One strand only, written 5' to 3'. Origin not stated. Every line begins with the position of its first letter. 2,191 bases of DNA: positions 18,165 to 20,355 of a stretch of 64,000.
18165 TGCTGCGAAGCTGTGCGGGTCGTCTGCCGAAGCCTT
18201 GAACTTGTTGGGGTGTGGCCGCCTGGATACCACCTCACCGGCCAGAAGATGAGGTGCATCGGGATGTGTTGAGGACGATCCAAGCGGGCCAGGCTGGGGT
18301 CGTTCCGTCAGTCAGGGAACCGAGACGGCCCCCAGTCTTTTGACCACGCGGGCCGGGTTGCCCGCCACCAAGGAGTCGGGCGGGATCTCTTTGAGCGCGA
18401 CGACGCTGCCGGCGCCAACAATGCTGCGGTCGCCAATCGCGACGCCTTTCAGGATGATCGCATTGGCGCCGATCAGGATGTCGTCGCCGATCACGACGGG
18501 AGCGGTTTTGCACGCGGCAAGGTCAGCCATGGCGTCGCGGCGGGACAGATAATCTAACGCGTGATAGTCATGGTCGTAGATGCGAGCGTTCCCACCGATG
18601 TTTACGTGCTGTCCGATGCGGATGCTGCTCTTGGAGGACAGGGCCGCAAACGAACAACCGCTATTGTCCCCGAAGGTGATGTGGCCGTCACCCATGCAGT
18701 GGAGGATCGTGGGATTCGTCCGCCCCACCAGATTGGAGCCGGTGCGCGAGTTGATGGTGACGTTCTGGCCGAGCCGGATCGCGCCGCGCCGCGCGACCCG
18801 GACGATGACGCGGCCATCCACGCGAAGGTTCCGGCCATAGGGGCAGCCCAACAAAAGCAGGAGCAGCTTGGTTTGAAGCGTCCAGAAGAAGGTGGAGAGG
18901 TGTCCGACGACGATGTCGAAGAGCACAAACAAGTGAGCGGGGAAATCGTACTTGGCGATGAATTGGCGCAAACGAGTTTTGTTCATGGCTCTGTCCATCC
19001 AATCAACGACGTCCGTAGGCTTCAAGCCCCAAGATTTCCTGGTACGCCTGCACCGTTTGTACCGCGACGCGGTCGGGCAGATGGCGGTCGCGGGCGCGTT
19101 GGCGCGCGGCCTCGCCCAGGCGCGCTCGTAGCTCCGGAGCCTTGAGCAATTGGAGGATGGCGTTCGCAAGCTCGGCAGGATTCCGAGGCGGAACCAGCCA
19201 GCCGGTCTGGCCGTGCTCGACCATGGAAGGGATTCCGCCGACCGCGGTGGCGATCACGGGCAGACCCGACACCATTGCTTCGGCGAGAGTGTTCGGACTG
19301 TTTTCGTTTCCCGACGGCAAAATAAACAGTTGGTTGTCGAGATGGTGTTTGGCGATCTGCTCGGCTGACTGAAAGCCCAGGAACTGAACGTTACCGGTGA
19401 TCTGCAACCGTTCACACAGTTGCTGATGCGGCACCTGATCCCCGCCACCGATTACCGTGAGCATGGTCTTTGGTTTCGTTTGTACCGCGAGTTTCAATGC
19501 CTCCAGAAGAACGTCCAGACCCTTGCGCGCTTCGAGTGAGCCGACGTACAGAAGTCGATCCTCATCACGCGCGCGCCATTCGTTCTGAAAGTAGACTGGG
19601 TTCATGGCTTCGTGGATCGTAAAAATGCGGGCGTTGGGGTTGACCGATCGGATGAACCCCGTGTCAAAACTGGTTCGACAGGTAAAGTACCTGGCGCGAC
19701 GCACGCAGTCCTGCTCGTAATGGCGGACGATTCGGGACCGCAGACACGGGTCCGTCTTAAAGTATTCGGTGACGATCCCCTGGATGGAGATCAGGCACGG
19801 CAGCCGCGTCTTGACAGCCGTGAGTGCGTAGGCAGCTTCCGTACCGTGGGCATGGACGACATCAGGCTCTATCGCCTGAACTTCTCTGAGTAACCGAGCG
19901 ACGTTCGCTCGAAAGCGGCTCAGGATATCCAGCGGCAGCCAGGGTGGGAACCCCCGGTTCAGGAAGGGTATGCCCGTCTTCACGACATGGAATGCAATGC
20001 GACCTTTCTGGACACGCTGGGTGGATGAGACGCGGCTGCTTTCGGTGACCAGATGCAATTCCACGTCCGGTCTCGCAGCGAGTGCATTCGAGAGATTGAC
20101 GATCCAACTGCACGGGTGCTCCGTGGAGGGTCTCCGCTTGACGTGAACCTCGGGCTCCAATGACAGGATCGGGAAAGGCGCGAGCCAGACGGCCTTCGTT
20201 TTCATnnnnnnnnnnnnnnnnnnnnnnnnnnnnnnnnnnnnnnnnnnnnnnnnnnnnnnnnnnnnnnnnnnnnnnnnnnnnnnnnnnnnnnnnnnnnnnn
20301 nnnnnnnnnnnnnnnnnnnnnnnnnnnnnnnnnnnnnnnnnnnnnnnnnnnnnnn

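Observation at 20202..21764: O-antigen-ligase-like (Wzy_C) membrane protein inside the exosortase locus: Wzy polymerase or O-oligosaccharyltransferase?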

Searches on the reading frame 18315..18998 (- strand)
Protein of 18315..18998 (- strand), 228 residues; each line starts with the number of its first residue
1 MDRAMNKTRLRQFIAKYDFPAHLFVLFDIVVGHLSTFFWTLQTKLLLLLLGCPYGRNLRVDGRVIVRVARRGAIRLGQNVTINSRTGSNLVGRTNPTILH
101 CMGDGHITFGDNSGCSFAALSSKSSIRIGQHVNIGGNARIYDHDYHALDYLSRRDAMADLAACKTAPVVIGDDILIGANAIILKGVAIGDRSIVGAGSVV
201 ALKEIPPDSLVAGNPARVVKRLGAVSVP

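Call 6: search_protein_families(library=pfam, proteins=[window:18315-18998:-], max_evalue=0.001)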
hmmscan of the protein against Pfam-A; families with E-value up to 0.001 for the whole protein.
window:18315-18998:- (228 aa): 2 families
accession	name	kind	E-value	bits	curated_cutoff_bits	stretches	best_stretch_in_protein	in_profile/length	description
PF00132.30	Hexapep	-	1.2e-10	41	27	1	168-200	2-34/36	Bacterial transferase hexapeptide (six repeats)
PF14602.12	Hexapep_2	-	2.9e-10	40.1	27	1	167-200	1-32/34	Hexapeptide repeat of succinyl-transferase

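Call 7: search_protein_families(library=ncbifam, proteins=[window:18315-18998:-], max_evalue=0.001)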
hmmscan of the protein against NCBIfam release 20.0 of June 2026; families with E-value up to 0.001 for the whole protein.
window:18315-18998:- (228 aa): 40 families (the best 25 are shown)
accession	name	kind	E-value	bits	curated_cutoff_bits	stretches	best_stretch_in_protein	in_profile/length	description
NF007240.0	PRK09677.1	equivalog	2e-20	73.1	243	1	99-221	58-183/192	putative lipopolysaccharide biosynthesis O-acetyl transferase WbbJ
NF007499.0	PRK10092.1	equivalog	9.3e-16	58.1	314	1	122-222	90-183/183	maltose O-acetyltransferase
TIGR03532.1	DapD_Ac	equivalog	1e-15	58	231.75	1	164-222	157-214/231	2,3,4,5-tetrahydropyridine-2,6-dicarboxylate N-acetyltransferase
NF058585.1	HptprglPActTf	PfamEq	1.7e-15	57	300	1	125-221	77-159/172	heptaprenylglyceryl phosphate O-acetyltransferase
TIGR03570.1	NeuD_NnaD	subfamily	7.6e-15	55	160.8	1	124-217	116-202/202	NeuD/PglB/VioB family sugar acetyltransferase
NF007076.0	PRK09527.1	equivalog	1.9e-14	53.5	347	1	107-222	76-185/203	galactoside O-acetyltransferase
TIGR03308.1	phn_thr-fam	hypoth_equivalog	4.1e-14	52.9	201.65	1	117-221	59-161/204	phosphonate metabolim protein, transferase hexapeptide repeat family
NF050158.1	CarbAnhydGPos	equivalog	3.5e-12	46.3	250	1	124-222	47-143/172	gamma carbonic anhydrase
NF000311.1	Vat_ABCDEFH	equivalog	5.1e-12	45.8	300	1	168-221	111-163/201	Vat family streptogramin A O-acetyltransferase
NF041874.1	EPS_EpsC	equivalog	1.1e-11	44.7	150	1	164-221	111-166/168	serine O-acetyltransferase EpsC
NF007797.0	PRK10502.1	subfamily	4.8e-11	42.6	192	1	123-220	90-177/183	WcaF family extracellular polysaccharide biosynthesis acetyltransferase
NF033468.1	stregram_VatI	exception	1.4e-10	41.3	415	1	168-221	113-165/208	streptogramin A O-acetyltransferase Vat(I)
TIGR02287.1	PaaY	equivalog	1.8e-10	40.9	319.6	1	168-223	87-143/192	phenylacetic acid degradation protein PaaY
NF000490.1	chloram_CatB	equivalog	2.7e-10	39.9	350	1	155-221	96-163/210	type B chloramphenicol O-acetyltransferase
NF000504.1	stregram_VatH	exception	9.7e-10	38.7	475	1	159-221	110-170/216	streptogramin A O-acetyltransferase Vat(H)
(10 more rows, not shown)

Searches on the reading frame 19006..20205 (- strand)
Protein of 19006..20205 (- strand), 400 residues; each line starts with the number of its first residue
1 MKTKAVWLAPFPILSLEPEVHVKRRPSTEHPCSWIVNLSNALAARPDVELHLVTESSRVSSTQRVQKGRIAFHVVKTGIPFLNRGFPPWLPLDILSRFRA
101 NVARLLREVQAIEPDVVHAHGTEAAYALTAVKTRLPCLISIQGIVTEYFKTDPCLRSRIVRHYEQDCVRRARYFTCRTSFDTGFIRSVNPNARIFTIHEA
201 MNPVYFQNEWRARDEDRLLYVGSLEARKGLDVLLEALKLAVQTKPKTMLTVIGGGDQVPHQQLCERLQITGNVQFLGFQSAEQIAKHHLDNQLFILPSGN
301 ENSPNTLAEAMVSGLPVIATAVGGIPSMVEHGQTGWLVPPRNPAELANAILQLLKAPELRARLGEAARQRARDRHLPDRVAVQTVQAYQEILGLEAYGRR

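Call 6: search_protein_families(library=pfam, proteins=[window:19006-20205:-], max_evalue=0.001)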
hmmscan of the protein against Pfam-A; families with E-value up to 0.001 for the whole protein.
window:19006-20205:- (400 aa): 6 families
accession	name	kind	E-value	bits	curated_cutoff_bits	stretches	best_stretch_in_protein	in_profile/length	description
PF00534.26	Glycos_transf_1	-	3.2e-41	141.2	26.4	1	213-370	13-172/172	Glycosyl transferases group 1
PF13692.12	Glyco_trans_1_4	-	2e-34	119.3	27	1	216-355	2-141/142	Glycosyl transferases group 1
PF13439.12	Glyco_transf_4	-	2.2e-09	38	28.5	1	35-199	8-164/170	Glycosyltransferase Family 4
PF13524.12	Glyco_trans_1_2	-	1.2e-07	32.2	25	1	300-384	60-142/144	Glycosyl transferase-like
PF13579.12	Glyco_trans_4_4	-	4.6e-07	30.8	29.7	1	37-180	9-137/158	Glycosyl transferase 4-like domain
PF20706.3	GT4-conflict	-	4.7e-05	23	26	1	212-331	194-322/385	Family 4 Glycosyltransferase in conflict systems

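Call 7: search_protein_families(library=ncbifam, proteins=[window:19006-20205:-], max_evalue=0.001)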
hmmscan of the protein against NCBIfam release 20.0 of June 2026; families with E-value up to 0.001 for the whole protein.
window:19006-20205:- (400 aa): 38 families (the best 25 are shown)
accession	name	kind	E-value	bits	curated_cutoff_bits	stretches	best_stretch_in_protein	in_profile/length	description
NF041876.1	EPS_EpsE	equivalog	7.1e-32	111.1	400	1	208-375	207-380/389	exopolysaccharide biosynthesis GT4 family glycosyltransferase EpsE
TIGR03088.1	stp2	hypoth_equivalog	1.7e-29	103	409.05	1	201-391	180-373/374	TIGR03088 family PEP-CTERM/XrtA system glycosyltransferase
TIGR03999.1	thiol_BshA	equivalog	1.4e-23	83.4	273.7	1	214-392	198-374/375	N-acetyl-alpha-D-glucosaminyl L-malate synthase BshA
TIGR03449.1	mycothiol_MshA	equivalog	4.1e-23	81.9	462.5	1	214-390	219-402/406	D-inositol-3-phosphate glycosyltransferase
NF038229.1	Glyco4_Geo_Pelo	equivalog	3.3e-22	79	400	1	99-392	41-337/338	GPMC system family 4 glycosyltransferase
TIGR04063.1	stp3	hypoth_equivalog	5.2e-22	78.3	442.05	1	96-391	75-395/397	TIGR04063 family PEP-CTERM/XrtA system glycosyltransferase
NF038295.1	EPS_HpsP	equivalog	1.3e-20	73.8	550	1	208-392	199-388/388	hormogonium polysaccharide biosynthesis glycosyltransferase HpsP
NF046085.1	XrtY_assoc_Gly1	equivalog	9.3e-20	70.8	400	1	127-392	116-385/387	XrtY-associated glycosyltransferase XYAG1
TIGR02149.1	glgA_Coryne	subfamily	1.5e-18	67.1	302.4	1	216-392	205-391/391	glycogen synthase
TIGR04157.1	glyco_rSAM_CFB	subfamily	2.4e-17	63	400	1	207-373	218-391/406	TIGR04157 family glycosyltransferase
NF047684.1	TeichurnBiosyTuaC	equivalog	3.2e-17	62.5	550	1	214-392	218-390/391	teichuronic acid biosynthesis protein TuaC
TIGR04005.1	wcaL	equivalog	1.8e-14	53.4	537.6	1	218-353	225-367/406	colanic acid biosynthesis glycosyltransferase WcaL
TIGR04047.1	MSMEG_0565_glyc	hypoth_equivalog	6.1e-14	51.9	259.85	1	97-390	71-373/373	MSMEG_0565 family glycosyltransferase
NF007640.0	PRK10307.1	subfamily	2.5e-13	49.7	276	1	214-383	228-399/411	WcaI family glycosyltransferase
NF053787.1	GlcN_PG_synth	equivalog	6.2e-13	48.3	480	1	212-392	193-360/361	N-acetylglucosaminyl phosphatidylglycerol synthase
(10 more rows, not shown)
